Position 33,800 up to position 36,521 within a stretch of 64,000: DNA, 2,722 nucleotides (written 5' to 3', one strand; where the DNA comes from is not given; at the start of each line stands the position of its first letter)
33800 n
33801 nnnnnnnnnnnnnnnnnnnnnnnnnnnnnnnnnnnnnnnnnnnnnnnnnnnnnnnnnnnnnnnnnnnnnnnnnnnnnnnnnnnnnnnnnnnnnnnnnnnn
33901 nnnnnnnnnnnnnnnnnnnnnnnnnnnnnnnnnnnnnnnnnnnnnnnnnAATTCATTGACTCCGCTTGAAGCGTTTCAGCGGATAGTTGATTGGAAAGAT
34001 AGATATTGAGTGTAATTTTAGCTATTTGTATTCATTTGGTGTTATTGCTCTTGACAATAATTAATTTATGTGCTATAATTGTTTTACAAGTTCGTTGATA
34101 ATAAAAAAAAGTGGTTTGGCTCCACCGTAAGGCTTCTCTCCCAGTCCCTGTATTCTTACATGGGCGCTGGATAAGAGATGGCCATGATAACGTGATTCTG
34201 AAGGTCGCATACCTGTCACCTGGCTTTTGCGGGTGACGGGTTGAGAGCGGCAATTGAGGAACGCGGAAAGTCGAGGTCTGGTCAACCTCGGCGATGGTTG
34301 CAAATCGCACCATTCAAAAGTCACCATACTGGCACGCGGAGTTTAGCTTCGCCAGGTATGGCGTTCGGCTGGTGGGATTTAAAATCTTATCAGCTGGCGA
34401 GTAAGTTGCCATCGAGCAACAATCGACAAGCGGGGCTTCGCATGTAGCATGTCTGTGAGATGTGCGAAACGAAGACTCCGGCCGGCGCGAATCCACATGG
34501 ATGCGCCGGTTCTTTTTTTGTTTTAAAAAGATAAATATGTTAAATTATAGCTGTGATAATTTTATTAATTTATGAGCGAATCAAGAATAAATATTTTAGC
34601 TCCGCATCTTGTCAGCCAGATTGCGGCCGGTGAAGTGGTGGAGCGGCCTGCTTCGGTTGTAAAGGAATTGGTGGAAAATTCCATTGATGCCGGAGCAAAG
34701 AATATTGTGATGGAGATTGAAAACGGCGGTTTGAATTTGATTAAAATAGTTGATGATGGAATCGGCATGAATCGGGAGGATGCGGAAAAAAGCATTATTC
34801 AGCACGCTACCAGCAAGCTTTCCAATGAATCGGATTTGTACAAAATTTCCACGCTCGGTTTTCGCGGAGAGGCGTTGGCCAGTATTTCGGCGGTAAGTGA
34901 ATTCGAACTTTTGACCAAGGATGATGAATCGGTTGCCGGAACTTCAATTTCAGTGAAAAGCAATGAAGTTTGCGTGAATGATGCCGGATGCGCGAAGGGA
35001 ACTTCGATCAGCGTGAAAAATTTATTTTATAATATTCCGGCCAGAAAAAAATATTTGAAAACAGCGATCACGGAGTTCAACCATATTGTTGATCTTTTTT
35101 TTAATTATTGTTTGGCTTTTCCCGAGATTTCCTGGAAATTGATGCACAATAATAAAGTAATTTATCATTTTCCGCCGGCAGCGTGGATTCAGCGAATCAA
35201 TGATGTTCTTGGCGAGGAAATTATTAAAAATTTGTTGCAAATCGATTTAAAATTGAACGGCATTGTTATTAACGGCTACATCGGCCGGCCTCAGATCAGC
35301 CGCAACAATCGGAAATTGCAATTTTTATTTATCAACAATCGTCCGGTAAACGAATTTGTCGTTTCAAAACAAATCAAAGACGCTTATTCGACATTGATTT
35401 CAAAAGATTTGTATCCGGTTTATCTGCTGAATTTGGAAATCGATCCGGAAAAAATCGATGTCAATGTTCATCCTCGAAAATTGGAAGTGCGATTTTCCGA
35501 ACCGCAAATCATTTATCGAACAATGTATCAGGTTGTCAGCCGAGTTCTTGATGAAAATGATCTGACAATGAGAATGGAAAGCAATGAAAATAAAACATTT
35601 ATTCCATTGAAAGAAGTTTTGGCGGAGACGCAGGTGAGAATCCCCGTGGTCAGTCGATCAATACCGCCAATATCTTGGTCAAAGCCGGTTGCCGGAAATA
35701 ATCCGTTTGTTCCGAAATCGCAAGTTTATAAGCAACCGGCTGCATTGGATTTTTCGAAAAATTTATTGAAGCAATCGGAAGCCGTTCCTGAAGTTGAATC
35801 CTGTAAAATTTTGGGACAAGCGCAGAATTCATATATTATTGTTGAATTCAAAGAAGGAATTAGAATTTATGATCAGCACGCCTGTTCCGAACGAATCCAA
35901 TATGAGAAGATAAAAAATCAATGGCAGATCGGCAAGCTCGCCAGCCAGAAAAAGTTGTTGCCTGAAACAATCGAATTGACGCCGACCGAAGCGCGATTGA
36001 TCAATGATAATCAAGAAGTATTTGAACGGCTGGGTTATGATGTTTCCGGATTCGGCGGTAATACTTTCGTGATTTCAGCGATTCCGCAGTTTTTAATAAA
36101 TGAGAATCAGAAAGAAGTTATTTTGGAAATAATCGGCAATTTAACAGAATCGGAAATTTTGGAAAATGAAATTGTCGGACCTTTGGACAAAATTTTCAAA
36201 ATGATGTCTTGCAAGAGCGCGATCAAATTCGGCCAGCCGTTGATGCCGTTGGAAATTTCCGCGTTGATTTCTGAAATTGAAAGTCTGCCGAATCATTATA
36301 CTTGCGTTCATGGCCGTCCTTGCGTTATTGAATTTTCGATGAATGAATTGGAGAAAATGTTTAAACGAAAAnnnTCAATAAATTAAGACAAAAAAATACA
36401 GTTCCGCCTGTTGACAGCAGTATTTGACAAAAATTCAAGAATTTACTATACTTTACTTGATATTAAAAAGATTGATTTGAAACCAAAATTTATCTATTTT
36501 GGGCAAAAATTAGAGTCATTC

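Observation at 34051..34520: Second unclassified structured RNA between mutS and mutL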

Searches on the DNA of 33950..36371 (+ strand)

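Call 4: search_rna_families(source=window, start=33950, end=34620, threshold=evalue, max_evalue=10, show_alignments=3)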
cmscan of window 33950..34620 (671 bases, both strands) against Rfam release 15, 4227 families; matches with E-value up to 10: 2.
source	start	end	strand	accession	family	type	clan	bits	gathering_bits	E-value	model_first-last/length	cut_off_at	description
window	33950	34031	+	RF00166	PrrB_RsmZ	Gene; sRNA;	CL00106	10.4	44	8.7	36-133/133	5'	PrrB/RsmZ RNA family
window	34065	34105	-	RF02350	psRNA6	Gene; sRNA;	-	8.8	60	7.1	1-333/333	no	Nitrosomonas sRNA psRNA6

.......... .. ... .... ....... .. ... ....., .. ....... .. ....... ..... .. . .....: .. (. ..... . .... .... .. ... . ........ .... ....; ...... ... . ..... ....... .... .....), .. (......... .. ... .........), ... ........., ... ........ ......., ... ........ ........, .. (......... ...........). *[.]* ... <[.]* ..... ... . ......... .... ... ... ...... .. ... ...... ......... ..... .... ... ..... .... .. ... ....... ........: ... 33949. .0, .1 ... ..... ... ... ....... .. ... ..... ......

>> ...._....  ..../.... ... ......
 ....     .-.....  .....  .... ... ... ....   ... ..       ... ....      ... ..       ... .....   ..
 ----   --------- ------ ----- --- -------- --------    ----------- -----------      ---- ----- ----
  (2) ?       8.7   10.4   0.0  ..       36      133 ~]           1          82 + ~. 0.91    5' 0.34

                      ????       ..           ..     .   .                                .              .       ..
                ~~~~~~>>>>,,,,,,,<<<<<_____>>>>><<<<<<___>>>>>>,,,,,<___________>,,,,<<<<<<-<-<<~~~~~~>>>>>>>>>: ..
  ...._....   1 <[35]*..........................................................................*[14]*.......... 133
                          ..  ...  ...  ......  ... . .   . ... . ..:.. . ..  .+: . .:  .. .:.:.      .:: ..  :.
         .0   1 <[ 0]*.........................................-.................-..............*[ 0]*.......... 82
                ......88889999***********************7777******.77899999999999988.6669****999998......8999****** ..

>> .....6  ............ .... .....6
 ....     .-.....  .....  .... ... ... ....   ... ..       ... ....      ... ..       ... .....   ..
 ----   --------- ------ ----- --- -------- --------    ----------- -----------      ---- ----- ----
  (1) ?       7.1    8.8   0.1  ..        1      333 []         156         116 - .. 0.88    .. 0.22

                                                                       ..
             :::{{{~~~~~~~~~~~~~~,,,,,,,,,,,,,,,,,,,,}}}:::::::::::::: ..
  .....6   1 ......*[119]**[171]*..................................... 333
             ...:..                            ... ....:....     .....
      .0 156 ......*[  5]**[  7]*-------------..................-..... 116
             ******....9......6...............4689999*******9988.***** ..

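Call 23: search_rna_families(sources=[L047, L049], threshold=evalue, max_evalue=1)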
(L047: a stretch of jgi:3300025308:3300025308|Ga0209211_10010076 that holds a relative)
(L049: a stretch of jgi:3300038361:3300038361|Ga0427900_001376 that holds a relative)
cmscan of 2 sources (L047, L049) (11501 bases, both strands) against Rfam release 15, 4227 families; matches with E-value up to 1: 2.
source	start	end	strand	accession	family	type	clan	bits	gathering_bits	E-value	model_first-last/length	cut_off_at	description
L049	4130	4263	+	RF00067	SNORD15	Gene; snRNA; snoRNA; CD-box;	CL00045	20.6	75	0.54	1-146/146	no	Small nucleolar RNA SNORD15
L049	2745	2817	+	RF02837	anti-hemB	Gene; sRNA;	-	20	49.5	0.59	1-81/81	no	Burkholderia RNA 7 (anti-hemB)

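Call 58: search_dna_similar(query=window:34086-34520:+, collection=phages, mode=distant, max_evalue=0.01, max_rows=10)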
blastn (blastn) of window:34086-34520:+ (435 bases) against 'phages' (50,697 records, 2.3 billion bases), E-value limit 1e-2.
No match.

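Call 59: search_dna_similar(query=window:34086-34520:+, collection=plasmids, mode=distant, max_evalue=0.01, max_rows=10)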
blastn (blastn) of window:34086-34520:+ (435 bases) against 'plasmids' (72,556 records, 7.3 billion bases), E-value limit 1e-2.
No match.

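Call 78: search_rna_families(sources=[L132, L139, L140], threshold=evalue, max_evalue=1)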
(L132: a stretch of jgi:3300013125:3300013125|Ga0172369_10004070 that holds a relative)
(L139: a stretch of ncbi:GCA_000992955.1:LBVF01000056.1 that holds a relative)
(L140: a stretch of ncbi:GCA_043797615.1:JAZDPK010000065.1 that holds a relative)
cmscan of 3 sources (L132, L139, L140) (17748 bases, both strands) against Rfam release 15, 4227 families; matches with E-value up to 1: 2.
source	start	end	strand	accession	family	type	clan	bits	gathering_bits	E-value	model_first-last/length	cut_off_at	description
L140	6591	6739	+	RF00125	IS128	Gene; sRNA;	-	23.3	80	0.44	56-206/209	no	IS128 RNA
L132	3096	3185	+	RF00140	Alpha_RBS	Cis-reg;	-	20.3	38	0.59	1-110/110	no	Alpha operon ribosome binding site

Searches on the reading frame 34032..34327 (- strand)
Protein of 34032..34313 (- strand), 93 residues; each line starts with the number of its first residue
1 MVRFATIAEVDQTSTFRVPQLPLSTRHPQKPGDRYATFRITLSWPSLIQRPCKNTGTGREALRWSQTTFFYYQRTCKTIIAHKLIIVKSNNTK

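Call 47: search_protein_families(library=pfam, proteins=[window:34032-34313:-, window:34073-34327:-], max_evalue=1)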
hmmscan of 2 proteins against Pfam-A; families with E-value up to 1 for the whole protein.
window:34032-34313:- (93 aa): 0 families

window:34073-34327:- (84 aa): 1 family
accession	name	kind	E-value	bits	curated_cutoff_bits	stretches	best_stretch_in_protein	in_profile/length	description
PF19430.4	TBC1D23_C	-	0.18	11.5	26.5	1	19-79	54-107/226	TBC1 domain family member 23 C-terminal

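Call 66: search_protein_representatives(protein=window:34035-34313:-)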
Query: 93 residues. Proteins with E-value up to 0.001 (for the whole library): 1; up to 1e-10: 1; up to 1e-30: 0. The best 1 are listed.
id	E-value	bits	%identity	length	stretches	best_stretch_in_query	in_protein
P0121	3.2e-14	69.3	38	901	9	20-79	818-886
